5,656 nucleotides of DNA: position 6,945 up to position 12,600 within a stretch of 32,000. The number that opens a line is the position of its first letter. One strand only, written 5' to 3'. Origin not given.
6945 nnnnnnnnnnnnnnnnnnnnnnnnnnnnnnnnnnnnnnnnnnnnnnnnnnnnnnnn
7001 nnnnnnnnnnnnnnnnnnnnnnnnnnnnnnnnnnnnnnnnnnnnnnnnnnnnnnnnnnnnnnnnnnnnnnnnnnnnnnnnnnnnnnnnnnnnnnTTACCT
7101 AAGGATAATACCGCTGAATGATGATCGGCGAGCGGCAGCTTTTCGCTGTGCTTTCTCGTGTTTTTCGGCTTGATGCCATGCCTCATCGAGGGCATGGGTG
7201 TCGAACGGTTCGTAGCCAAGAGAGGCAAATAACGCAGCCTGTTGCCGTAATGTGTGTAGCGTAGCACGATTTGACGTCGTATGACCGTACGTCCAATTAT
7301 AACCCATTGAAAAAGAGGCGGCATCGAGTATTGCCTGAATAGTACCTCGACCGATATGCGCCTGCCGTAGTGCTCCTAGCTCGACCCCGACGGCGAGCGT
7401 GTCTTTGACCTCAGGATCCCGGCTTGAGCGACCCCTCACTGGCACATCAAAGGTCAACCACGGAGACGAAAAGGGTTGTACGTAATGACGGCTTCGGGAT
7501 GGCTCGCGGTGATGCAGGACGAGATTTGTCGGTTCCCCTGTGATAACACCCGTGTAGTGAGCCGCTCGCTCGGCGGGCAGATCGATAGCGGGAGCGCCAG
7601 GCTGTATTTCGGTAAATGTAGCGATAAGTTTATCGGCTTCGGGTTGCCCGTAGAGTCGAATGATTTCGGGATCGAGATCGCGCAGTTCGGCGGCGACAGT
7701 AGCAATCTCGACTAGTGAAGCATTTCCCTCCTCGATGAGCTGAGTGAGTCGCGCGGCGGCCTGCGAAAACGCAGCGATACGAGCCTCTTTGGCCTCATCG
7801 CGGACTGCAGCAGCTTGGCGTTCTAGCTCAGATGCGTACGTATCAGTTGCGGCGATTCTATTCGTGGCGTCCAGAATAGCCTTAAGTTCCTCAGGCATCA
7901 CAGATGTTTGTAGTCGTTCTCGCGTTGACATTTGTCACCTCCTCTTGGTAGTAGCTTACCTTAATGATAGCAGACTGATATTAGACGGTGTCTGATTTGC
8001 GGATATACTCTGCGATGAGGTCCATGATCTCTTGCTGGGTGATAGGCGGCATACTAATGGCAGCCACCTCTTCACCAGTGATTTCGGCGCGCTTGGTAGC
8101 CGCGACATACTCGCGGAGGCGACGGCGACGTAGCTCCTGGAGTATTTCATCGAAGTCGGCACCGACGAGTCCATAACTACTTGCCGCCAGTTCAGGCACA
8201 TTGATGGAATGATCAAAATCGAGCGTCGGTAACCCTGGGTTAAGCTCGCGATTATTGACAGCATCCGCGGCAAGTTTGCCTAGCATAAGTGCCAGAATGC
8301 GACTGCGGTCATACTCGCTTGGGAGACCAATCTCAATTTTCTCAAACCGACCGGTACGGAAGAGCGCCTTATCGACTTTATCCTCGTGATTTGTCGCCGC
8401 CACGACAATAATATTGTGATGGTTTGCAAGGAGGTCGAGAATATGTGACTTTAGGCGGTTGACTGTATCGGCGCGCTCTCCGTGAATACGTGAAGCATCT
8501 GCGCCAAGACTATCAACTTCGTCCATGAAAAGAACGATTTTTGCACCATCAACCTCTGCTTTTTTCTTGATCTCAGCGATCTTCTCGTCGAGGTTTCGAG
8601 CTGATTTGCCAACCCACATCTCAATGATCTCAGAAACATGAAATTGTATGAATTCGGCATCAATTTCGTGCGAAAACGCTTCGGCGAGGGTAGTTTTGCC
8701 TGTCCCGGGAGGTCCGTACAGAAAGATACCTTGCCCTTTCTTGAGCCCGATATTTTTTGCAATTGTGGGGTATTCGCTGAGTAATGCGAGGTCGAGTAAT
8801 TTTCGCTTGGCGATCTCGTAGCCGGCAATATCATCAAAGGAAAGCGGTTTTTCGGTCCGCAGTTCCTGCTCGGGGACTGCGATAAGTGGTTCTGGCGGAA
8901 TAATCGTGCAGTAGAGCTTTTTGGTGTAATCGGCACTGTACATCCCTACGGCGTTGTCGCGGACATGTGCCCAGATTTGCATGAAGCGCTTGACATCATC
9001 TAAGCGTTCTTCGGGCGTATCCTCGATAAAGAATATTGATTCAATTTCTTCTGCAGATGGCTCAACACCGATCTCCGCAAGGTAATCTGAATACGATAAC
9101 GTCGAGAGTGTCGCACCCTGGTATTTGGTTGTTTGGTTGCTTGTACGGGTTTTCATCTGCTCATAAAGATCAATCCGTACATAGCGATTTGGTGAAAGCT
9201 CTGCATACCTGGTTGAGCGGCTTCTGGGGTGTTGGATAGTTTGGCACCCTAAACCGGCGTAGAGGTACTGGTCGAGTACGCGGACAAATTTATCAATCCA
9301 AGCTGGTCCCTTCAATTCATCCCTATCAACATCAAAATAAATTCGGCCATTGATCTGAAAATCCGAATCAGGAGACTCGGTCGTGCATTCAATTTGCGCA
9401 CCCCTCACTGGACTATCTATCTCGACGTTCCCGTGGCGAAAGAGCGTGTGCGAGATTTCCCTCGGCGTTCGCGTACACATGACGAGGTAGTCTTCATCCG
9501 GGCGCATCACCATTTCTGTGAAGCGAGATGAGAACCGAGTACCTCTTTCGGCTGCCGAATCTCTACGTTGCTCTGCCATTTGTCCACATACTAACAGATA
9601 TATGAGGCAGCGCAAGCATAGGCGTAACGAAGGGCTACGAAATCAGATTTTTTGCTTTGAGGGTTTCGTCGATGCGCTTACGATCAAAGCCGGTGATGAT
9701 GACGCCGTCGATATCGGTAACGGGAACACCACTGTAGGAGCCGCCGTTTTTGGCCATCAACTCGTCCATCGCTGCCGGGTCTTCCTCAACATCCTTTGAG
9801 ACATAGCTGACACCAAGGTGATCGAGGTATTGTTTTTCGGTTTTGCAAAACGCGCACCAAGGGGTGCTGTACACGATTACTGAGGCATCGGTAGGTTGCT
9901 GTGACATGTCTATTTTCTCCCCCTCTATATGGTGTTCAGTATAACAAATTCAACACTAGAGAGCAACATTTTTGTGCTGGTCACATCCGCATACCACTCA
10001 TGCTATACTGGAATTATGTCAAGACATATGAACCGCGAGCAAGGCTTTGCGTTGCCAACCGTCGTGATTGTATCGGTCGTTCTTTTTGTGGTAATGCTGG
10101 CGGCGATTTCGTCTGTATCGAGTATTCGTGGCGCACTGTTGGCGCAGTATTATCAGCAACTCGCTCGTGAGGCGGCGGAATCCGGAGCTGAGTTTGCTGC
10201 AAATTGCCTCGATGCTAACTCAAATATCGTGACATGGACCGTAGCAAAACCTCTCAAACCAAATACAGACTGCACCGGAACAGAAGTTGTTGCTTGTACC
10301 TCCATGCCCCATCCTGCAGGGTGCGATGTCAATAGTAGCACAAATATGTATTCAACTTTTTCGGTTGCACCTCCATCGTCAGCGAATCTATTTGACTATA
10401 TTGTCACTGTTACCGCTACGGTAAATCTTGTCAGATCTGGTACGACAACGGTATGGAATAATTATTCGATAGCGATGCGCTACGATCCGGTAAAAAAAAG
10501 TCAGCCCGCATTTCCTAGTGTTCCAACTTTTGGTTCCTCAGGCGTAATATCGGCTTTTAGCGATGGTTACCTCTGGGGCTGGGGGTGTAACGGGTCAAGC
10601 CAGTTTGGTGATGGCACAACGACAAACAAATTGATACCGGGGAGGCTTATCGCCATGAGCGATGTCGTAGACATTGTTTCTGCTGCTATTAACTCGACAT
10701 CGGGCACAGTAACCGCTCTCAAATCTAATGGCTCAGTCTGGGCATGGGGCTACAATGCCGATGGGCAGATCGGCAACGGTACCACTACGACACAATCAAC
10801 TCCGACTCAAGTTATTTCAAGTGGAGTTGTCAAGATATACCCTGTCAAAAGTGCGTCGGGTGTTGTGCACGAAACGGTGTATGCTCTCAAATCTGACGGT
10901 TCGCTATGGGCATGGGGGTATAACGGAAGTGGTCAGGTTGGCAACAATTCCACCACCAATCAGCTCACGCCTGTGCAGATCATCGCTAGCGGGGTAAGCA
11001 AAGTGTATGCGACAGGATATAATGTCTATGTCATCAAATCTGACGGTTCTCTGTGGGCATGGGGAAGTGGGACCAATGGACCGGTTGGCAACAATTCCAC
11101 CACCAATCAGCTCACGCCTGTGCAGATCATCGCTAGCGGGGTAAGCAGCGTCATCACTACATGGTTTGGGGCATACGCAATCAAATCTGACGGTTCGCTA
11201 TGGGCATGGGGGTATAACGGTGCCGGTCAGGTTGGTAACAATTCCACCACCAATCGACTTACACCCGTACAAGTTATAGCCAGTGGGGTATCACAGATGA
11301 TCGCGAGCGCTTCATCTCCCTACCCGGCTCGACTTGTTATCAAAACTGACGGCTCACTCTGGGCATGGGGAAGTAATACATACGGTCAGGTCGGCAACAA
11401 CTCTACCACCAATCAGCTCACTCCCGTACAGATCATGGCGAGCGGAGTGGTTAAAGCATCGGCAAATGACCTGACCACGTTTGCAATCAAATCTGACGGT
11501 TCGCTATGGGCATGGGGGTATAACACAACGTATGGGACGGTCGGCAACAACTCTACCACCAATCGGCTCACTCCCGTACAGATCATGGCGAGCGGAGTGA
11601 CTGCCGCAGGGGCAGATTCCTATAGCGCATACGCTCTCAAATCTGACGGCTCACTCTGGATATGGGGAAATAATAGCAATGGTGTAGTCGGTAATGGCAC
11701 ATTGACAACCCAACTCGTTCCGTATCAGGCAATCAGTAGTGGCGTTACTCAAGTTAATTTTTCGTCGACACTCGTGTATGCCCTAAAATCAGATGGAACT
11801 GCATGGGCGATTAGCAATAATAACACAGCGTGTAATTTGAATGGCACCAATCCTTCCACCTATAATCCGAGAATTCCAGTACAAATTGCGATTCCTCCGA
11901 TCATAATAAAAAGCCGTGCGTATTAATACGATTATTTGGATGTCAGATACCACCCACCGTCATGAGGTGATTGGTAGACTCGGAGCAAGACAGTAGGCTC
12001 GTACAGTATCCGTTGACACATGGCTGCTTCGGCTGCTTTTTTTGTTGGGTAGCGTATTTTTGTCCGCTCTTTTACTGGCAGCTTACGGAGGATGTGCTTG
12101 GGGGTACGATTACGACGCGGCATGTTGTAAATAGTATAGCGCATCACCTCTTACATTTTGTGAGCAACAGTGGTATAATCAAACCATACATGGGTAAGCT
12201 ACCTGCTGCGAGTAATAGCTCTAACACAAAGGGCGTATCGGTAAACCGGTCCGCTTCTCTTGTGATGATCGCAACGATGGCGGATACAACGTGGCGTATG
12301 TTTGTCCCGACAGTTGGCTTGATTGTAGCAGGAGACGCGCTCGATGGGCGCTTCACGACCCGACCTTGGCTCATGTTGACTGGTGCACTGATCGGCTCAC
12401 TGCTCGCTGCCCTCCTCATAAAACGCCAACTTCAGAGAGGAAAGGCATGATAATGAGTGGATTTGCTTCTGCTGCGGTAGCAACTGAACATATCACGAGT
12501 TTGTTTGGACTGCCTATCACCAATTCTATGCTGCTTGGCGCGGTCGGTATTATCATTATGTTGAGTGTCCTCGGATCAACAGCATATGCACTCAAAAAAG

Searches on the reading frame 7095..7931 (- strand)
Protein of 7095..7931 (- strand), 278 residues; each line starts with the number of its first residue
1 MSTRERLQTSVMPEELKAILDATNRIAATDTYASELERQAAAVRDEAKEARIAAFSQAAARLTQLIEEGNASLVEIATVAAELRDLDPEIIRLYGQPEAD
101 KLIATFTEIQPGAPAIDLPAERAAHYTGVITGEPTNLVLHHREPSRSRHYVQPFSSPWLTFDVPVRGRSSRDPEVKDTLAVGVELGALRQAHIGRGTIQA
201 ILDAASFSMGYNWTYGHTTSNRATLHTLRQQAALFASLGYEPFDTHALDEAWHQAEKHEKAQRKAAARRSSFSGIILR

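Call 66: search_protein_families(library=pfam, max_evalue=0.001, proteins=[window:7095-7931:-])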
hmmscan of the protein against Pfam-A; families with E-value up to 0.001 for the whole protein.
window:7095-7931:- (278 aa): 1 family
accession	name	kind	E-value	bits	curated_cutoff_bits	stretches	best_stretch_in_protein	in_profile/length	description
PF17383.7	kleA_kleC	-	0.00057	20.6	25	0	12-61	12-61/76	Uncharacterized KorC regulated protein A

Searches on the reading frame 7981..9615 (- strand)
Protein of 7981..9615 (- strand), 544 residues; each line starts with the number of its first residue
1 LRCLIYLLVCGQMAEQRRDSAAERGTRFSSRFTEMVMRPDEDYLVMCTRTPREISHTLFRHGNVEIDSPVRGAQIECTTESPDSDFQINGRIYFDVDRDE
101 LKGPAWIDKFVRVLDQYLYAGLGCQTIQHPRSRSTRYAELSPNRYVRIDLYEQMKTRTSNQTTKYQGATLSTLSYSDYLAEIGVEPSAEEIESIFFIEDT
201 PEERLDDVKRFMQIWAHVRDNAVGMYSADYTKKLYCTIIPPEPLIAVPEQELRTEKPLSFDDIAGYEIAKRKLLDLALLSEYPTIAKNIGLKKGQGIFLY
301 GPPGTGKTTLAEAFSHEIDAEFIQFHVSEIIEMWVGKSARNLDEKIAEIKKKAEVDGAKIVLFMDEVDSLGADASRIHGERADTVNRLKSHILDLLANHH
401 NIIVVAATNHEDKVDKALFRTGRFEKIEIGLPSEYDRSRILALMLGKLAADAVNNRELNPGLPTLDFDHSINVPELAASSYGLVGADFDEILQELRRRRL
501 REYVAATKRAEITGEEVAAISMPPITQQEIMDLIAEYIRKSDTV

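Call 66: search_protein_families(library=pfam, max_evalue=0.001, proteins=[window:7981-9615:-])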
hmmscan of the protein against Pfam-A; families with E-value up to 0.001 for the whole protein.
window:7981-9615:- (544 aa): 14 families
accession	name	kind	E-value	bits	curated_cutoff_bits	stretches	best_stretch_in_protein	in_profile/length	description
PF00004.35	AAA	-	2.7e-32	112.4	21.2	1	297-427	1-126/131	ATPase family associated with various cellular activities (AAA)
PF13191.12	AAA_16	-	2.4e-07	31.9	32.6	1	294-405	24-137/167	AAA ATPase domain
PF01637.24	ATPase_2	-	1.4e-06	28.7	33.2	0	330-409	90-156/225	ATPase domain predominantly from Archaea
PF13401.12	AAA_22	-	1.9e-06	28.6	27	1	296-401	7-84/130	AAA domain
PF13479.12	AAA_24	-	6e-05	23.4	27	1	295-374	3-80/195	AAA domain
PF20720.3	nSTAND3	-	8.1e-05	22.8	27.2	1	291-405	14-107/155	Novel STAND NTPase 3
PF07728.20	AAA_5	-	0.00018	21.9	22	1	297-326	2-34/139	AAA domain (dynein-related subfamily)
PF13521.12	AAA_28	-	0.00031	21.4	27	0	297-332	2-37/164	AAA domain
PF06068.19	TIP49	-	0.00032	20.4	23.8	1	293-338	49-96/347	TIP49 P-loop domain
PF13173.12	AAA_14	-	0.00038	20.9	27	0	297-389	5-78/129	AAA domain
PF05496.18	RuvB_N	-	0.00044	20.5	27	0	297-331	36-69/159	Holliday junction DNA helicase RuvB P-loop domain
PF00005.33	ABC_tran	-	0.00066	20.7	25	0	289-347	6-62/137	ABC transporter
PF25199.1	nSTAND_NTPase5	-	0.00079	19.7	34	0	291-400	38-134/145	Novel STAND NTPase 5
PF13238.12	AAA_18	-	0.00084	20.2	29.4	0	297-327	1-25/128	AAA domain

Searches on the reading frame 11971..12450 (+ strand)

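Call 66: search_protein_families(library=pfam, max_evalue=0.001, proteins=[window:11971-12450:+])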
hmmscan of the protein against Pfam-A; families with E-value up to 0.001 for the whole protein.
window:11971-12450:+ (159 aa): 1 family
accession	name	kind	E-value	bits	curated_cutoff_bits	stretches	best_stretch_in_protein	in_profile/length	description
PF09527.15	ATPase_gene1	-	3.2e-06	27.5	26.6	1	108-148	9-49/54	Putative F0F1-ATPase subunit Ca2+/Mg2+ transporter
